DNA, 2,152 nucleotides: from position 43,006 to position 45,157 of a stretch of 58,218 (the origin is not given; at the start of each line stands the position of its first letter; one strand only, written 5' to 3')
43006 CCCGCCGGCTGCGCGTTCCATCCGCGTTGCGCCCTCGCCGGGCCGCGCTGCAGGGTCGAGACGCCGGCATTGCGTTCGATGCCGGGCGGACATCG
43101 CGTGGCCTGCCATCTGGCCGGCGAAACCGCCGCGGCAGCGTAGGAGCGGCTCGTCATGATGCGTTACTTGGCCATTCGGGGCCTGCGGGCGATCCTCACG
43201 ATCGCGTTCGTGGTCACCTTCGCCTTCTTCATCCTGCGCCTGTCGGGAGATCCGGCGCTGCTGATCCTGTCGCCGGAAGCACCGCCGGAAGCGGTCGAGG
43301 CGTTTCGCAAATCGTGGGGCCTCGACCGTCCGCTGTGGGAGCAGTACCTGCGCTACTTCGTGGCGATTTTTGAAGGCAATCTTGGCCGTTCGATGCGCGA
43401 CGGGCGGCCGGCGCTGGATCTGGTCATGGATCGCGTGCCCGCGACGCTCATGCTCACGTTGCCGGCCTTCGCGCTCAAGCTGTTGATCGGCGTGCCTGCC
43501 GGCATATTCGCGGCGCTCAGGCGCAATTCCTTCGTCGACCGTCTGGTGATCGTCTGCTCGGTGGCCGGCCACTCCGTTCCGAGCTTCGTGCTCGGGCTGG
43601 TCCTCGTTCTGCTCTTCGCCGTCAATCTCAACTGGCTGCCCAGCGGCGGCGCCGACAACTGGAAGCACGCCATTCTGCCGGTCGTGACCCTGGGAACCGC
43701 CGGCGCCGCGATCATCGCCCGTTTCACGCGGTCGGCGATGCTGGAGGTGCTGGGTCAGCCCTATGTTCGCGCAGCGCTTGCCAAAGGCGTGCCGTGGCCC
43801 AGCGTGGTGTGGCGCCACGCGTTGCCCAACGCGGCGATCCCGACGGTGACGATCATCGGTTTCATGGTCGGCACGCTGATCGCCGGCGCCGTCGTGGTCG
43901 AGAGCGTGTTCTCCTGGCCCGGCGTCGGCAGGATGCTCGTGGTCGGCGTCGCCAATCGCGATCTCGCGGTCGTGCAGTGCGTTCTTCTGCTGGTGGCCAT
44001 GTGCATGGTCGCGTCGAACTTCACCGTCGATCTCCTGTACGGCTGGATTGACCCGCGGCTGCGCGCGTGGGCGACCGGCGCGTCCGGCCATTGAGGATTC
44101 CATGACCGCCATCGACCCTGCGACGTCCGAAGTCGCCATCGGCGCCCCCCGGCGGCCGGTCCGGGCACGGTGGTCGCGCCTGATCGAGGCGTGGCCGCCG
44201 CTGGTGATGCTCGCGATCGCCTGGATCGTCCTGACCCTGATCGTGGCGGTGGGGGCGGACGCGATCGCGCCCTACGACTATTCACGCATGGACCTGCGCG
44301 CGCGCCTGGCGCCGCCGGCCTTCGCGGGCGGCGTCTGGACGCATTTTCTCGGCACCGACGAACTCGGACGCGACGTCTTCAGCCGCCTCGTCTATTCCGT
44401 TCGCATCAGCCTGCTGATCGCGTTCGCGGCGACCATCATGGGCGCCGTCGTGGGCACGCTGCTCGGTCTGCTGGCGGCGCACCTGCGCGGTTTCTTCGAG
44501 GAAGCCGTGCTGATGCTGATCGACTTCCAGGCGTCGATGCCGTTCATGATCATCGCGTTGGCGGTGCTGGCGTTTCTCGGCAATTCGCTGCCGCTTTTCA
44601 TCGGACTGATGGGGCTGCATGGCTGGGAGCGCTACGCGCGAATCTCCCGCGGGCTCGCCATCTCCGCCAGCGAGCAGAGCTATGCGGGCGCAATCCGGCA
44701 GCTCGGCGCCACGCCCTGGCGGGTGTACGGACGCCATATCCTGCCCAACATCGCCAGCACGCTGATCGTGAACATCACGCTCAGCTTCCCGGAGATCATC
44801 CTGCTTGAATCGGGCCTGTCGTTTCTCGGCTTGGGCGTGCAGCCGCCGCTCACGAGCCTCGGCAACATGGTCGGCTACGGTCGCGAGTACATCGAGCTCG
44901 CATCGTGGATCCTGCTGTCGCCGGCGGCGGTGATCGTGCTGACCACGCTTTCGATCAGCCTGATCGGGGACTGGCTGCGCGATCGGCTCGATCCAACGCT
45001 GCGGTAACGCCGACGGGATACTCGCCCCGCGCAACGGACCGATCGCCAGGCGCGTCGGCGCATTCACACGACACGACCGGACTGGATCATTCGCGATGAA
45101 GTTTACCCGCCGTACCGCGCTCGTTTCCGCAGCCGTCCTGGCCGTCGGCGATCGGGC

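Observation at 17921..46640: ~29 kb organophosphorus supercluster: three to four importers, two ester hydrolases and C-P lyase in one island-borne block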

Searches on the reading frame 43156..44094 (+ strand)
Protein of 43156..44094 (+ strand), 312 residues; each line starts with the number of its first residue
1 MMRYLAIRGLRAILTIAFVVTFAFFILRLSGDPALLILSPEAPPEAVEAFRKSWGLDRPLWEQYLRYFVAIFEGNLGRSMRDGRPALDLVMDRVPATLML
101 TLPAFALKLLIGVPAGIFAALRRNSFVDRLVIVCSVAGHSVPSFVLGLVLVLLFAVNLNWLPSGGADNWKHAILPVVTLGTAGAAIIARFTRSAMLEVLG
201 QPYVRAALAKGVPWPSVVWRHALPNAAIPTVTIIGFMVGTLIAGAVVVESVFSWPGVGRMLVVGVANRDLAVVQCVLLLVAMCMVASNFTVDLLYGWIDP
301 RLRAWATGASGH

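Call 5: search_protein_families(library=pfam, proteins=[window:43156-44094:+])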
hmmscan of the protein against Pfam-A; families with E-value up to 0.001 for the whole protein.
window:43156-44094:+ (312 aa): 2 families
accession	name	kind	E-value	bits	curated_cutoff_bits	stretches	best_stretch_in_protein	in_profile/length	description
PF00528.27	BPD_transp_1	-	4.2e-43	147.7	26.4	1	112-303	1-183/184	Binding-protein-dependent transport system inner membrane component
PF19300.4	BPD_transp_1_N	-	2.1e-12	47.6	23.8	1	1-101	1-114/114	Binding-prot-dependent transport system membrane comp, N-term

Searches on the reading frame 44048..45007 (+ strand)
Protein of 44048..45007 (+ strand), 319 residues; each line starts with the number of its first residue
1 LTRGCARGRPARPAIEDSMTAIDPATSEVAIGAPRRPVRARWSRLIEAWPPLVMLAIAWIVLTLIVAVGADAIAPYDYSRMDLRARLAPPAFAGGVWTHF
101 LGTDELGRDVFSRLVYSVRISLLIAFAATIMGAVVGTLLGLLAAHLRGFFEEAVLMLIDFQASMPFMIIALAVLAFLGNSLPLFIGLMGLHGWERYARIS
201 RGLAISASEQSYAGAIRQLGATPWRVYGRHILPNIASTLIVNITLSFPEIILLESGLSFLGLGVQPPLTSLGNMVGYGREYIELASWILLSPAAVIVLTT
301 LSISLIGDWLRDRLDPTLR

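Call 5: search_protein_families(library=pfam, proteins=[window:44048-45007:+])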
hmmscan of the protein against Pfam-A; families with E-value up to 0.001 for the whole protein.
window:44048-45007:+ (319 aa): 2 families
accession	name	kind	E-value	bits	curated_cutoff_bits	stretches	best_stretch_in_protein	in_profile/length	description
PF00528.27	BPD_transp_1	-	1.2e-24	87.5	26.4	1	136-319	1-183/184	Binding-protein-dependent transport system inner membrane component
PF12911.12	OppC_N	-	0.00052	20.3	23.9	1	51-90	14-53/53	N-terminal TM domain of oligopeptide transport permease C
